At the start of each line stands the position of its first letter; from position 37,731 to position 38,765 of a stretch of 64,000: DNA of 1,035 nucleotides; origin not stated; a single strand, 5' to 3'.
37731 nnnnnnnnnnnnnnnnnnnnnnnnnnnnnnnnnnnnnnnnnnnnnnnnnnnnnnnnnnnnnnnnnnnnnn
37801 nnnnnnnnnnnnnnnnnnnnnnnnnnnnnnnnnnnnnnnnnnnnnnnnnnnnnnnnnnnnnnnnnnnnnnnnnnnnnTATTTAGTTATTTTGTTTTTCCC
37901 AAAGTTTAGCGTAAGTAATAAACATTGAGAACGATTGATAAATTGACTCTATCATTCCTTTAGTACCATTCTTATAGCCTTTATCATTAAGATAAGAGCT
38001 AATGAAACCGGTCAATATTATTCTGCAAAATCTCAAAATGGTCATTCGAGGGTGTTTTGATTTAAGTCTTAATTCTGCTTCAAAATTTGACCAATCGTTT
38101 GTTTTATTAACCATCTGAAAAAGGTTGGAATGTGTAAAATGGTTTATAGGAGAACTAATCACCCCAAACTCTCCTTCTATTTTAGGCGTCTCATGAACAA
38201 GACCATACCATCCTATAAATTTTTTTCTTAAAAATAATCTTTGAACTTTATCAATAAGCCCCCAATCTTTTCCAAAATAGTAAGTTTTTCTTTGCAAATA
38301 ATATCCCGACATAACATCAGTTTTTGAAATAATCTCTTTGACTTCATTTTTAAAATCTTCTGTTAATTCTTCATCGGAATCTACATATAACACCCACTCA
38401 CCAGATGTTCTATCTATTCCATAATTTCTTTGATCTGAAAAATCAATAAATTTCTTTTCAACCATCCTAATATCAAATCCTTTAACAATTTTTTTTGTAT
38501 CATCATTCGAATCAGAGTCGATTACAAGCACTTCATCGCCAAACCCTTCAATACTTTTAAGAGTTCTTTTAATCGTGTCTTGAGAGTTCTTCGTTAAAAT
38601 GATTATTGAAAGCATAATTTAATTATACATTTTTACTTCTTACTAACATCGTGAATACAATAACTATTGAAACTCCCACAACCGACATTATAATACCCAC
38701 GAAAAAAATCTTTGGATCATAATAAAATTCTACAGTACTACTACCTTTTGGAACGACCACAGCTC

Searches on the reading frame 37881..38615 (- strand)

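Call 5: search_protein_families(library=pfam, proteins=[window:37881-38615:-], max_evalue=0.01)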
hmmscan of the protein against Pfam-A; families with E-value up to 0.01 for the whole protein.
window:37881-38615:- (244 aa): 3 families
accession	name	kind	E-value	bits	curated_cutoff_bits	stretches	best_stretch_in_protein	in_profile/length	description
PF00535.33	Glycos_transf_2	-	2.5e-17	63.7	23.3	1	3-100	1-107/168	Glycosyl transferase family 2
PF13704.12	Glyco_tranf_2_4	-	0.00058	20.7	27.5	1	9-92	1-94/98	Glycosyl transferase family 2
PF10111.15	Glyco_tranf_2_2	-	0.0012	18.8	27.3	1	3-97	1-107/276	Glycosyltransferase like family 2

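Call 7: search_protein_families(library=ncbifam, proteins=[window:37881-38615:-], max_evalue=0.01)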
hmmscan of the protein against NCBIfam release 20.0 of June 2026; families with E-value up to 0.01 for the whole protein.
window:37881-38615:- (244 aa): 12 families
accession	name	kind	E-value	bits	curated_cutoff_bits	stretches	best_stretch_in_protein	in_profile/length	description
TIGR04195.1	S_glycosyl_SunS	equivalog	3.6e-15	55.7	350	1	5-144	62-202/421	SunS family peptide S-glycosyltransferase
TIGR04283.1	glyco_like_mftF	equivalog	4.9e-13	49.2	182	1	2-106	1-107/221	TIGR04283 family arsenosugar biosynthesis glycosyltransferase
NF050050.1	ProtGlycPglI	equivalog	6.2e-07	29.1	500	1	2-99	4-108/306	GalNAc(5)-diNAcBac-PP-undecaprenol beta-1,3-glucosyltransferase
NF007482.0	PRK10073.1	equivalog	3.7e-06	26.2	423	1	2-98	8-112/334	glycosyltransferase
NF038299.1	EPS_HpsN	equivalog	3.9e-06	26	425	1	2-101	3-112/317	hormogonium polysaccharide biosynthesis glycosyltransferase HpsN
NF041875.1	EPS_EpsD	equivalog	4.6e-06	26.2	370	1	2-91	1-99/325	exopolysaccharide biosynthesis glycosyltransferase EpsD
NF047683.1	TeichurnBiosyTuaG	equivalog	7.1e-05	22.6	400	1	2-90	8-105/252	teichuronic acid biosynthesis protein TuaG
NF010496.0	PRK13915.1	equivalog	8.2e-05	21.8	262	1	2-81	33-126/307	glucosyl-3-phosphoglycerate synthase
TIGR04182.1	glyco_TIGR04182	equivalog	0.00011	21.7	325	1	3-82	3-83/293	S-layer glycoprotein N-glycosyltransferase AglJ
TIGR04009.1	wcaE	equivalog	0.0003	20.2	369.2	1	12-100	13-111/248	colanic acid biosynthesis glycosyltransferase WcaE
TIGR03965.1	mycofact_glyco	equivalog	0.00032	19.7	280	1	3-83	77-166/467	mycofactocin biosynthesis glycosyltransferase MftF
NF038302.1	EPS_HpsE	equivalog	0.0015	17.6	300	1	19-90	20-105/307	hormogonium polysaccharide biosynthesis glycosyltransferase HpsE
